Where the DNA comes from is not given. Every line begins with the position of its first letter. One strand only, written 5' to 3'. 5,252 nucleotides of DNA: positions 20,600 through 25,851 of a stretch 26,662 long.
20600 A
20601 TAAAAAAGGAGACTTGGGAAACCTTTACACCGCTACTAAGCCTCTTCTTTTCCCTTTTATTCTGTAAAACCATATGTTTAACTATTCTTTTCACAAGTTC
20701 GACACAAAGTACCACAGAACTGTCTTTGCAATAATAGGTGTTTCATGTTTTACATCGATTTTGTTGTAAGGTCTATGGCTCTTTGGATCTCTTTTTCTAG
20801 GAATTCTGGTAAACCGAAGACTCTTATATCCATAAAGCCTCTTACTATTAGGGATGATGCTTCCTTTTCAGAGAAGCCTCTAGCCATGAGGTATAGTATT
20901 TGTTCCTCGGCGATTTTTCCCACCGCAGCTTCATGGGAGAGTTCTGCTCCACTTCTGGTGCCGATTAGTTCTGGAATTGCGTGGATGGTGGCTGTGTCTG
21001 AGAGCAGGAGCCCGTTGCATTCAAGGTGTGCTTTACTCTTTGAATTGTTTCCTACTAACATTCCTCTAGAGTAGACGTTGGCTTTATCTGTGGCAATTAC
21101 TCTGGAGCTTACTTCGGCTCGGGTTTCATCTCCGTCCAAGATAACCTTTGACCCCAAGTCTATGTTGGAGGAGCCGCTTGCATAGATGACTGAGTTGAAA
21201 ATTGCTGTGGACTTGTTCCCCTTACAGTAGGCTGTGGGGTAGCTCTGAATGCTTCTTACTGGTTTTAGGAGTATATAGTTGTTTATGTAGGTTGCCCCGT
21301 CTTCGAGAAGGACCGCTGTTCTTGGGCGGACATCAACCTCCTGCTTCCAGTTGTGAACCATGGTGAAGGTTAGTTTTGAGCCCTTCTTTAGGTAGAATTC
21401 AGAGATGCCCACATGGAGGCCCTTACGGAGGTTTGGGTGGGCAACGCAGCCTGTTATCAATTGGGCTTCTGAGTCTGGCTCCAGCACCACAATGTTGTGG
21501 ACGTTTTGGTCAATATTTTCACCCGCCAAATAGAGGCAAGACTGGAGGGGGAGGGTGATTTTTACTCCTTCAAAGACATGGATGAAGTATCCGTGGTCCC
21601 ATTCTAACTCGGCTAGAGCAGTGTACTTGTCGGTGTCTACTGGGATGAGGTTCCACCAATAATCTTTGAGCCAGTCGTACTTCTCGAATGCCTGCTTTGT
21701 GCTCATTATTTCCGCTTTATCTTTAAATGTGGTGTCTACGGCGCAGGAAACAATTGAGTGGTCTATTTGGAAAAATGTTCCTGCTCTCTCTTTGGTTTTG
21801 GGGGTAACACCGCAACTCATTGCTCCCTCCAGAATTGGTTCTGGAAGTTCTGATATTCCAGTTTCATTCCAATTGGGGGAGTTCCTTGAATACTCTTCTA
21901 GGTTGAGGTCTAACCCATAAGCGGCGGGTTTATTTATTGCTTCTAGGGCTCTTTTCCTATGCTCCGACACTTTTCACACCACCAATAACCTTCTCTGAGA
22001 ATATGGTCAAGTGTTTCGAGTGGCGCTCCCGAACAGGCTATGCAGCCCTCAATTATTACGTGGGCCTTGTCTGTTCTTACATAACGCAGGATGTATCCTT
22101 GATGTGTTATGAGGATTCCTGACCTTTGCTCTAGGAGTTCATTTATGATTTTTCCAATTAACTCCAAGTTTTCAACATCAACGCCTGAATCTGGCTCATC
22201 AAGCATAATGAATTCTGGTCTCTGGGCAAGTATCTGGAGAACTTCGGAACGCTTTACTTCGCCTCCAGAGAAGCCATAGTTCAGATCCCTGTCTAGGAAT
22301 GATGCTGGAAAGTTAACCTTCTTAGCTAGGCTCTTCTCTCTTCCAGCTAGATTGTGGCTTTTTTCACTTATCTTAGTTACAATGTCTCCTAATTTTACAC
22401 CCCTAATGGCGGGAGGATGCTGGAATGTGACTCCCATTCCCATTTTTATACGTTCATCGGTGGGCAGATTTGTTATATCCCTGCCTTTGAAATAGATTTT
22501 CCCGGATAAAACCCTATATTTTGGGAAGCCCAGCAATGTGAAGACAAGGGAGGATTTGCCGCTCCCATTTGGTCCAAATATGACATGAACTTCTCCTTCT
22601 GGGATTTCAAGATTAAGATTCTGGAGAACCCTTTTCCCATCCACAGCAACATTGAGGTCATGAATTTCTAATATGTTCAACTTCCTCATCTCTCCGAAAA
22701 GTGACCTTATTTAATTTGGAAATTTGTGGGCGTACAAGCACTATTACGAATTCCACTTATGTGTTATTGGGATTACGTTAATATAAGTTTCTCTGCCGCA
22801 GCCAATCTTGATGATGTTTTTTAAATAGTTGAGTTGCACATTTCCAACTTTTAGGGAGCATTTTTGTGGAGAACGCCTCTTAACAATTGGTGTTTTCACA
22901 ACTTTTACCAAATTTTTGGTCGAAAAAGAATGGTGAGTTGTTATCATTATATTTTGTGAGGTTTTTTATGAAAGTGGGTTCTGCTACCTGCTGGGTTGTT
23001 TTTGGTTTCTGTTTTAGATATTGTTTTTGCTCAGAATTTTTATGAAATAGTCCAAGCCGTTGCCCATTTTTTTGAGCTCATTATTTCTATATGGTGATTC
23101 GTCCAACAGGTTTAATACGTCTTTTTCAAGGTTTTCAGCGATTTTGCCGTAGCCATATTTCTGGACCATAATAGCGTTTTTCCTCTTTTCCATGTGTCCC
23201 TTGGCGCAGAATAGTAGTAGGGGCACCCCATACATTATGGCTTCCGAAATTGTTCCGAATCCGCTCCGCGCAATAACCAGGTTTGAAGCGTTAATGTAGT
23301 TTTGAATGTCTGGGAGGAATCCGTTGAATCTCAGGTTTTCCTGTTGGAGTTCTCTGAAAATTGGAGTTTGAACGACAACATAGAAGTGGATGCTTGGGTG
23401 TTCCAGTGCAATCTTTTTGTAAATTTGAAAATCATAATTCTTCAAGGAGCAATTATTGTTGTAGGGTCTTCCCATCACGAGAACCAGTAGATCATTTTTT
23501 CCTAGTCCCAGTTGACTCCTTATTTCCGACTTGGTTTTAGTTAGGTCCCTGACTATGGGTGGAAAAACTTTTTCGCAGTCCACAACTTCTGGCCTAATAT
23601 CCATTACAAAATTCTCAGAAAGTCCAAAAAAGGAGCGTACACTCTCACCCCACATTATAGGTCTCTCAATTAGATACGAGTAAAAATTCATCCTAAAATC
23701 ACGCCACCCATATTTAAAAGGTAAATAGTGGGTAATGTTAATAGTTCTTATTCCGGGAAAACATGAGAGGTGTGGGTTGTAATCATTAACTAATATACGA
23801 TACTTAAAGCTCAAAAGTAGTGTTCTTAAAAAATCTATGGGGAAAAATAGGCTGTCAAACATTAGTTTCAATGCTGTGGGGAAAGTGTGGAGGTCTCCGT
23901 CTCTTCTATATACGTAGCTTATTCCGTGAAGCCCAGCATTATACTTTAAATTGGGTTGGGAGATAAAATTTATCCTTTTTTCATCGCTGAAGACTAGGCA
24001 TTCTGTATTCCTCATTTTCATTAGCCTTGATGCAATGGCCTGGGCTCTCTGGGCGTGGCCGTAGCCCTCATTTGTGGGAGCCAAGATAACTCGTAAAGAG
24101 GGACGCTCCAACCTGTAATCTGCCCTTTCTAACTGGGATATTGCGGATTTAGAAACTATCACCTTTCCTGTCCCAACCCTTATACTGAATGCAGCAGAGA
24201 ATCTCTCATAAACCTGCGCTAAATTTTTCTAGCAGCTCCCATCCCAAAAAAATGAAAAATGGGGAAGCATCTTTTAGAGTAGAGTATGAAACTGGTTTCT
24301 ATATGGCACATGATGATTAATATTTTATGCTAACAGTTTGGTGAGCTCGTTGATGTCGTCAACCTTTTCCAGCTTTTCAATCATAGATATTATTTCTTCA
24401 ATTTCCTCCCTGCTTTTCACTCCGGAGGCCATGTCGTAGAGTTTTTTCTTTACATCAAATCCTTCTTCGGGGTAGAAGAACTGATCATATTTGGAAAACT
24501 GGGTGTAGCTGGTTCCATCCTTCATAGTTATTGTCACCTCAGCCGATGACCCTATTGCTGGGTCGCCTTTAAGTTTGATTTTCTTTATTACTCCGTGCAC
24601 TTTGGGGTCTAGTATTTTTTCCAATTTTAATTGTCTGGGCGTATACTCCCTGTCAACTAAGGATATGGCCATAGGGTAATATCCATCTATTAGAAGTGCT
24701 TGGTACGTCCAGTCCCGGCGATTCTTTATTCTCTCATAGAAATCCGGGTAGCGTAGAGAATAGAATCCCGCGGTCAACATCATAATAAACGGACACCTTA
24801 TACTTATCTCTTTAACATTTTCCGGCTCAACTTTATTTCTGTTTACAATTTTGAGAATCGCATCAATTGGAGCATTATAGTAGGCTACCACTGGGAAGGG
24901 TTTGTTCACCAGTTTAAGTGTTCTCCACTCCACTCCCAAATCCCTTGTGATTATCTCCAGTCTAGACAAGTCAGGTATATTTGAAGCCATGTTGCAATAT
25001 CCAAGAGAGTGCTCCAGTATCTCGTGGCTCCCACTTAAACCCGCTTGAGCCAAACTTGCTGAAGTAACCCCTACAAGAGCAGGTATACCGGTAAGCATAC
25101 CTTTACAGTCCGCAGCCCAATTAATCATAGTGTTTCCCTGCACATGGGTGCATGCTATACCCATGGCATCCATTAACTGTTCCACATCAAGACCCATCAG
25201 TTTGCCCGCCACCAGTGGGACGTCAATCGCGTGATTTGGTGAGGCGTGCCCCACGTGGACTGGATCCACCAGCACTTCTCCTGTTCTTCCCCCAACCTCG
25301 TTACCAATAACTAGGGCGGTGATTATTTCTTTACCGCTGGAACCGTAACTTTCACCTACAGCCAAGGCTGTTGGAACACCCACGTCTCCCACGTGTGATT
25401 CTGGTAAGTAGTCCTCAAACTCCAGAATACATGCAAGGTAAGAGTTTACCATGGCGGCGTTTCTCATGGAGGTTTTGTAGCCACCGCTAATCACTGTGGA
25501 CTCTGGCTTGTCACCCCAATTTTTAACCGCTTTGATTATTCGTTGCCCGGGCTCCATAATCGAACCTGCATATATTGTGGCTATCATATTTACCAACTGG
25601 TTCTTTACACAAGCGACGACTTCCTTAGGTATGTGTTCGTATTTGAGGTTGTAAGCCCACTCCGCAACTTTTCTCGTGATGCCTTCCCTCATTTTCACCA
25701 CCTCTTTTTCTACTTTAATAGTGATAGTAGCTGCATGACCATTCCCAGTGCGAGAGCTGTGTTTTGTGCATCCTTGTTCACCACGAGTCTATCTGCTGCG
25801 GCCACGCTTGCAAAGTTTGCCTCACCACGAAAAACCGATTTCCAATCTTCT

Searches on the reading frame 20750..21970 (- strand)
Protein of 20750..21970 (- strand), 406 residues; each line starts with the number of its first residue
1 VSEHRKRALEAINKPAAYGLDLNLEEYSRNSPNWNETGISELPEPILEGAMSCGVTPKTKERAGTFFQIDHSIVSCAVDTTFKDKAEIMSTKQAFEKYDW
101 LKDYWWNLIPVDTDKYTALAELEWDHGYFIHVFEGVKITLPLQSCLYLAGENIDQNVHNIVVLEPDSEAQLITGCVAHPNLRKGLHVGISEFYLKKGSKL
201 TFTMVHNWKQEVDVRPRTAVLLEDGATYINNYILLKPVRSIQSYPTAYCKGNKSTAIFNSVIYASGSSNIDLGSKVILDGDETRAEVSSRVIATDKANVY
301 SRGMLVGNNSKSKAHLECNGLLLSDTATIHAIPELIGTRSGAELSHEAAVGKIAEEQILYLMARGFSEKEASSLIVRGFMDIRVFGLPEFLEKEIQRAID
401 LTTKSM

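Call 9: search_protein_families(library=pfam, proteins=[window:20750-21970:-], max_evalue=0.01)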
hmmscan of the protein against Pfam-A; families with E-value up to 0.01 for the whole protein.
window:20750-21970:- (406 aa): 1 family
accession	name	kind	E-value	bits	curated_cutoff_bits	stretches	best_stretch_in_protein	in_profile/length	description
PF01458.23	SUFBD_core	-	2.6e-45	155.1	27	1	151-379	6-232/232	SUF system FeS cluster assembly, SufBD core domain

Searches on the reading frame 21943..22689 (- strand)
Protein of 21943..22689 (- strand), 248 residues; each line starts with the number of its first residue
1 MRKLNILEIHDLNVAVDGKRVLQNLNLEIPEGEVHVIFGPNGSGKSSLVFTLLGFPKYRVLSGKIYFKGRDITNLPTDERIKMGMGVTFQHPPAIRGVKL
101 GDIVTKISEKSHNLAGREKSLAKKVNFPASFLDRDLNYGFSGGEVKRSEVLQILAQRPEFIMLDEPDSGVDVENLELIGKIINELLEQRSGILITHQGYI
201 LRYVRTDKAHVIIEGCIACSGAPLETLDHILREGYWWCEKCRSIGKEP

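Call 9: search_protein_families(library=pfam, proteins=[window:21943-22689:-], max_evalue=0.01)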
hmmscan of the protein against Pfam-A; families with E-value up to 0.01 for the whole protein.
window:21943-22689:- (248 aa): 6 families
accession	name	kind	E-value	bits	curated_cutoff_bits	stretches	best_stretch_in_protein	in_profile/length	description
PF00005.33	ABC_tran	-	7.9e-21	75.5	25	1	22-167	1-136/137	ABC transporter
PF02463.25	SMC_N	-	1.5e-07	31.5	40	1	32-202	24-203/220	RecF/RecN/SMC N terminal domain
PF13304.12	AAA_21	-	2.2e-07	31.7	27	0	34-49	1-16/304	AAA domain, putative AbiEii toxin, Type IV TA system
PF13555.12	AAA_29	-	0.0028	17.8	27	1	27-49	17-39/61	P-loop containing region of AAA domain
PF13514.12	AAA_27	-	0.0051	16.8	22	1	18-49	12-43/206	AAA domain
PF13476.12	AAA_23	-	0.0055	17.8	27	1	23-49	11-36/201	AAA domain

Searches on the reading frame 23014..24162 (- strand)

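Call 9: search_protein_families(library=pfam, proteins=[window:23014-24162:-], max_evalue=0.01)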
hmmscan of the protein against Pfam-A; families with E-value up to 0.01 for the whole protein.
window:23014-24162:- (382 aa): 3 families
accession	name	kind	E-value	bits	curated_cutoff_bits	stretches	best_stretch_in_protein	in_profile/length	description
PF13528.12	Glyco_trans_1_3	-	1.9e-09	37.6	25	1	276-350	237-314/322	Glycosyl transferase family 1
PF04101.22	Glyco_tran_28_C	-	2.1e-09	38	22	1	272-347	52-128/166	Glycosyltransferase family 28 C-terminal domain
PF13692.12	Glyco_trans_1_4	-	0.00035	21.3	27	1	249-345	25-136/142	Glycosyl transferases group 1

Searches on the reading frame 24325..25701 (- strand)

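Call 9: search_protein_families(library=pfam, proteins=[window:24325-25701:-], max_evalue=0.01)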
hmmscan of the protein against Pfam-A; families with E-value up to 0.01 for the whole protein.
window:24325-25701:- (458 aa): 2 families
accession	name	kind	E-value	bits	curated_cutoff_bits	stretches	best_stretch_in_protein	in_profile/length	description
PF03972.19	MmgE_PrpD_N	-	1.1e-43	149.7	32.1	1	11-245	2-241/244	MmgE/PrpD N-terminal domain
PF19305.4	MmgE_PrpD_C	-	6.5e-11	42.8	32.1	1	269-445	1-172/173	MmgE/PrpD C-terminal domain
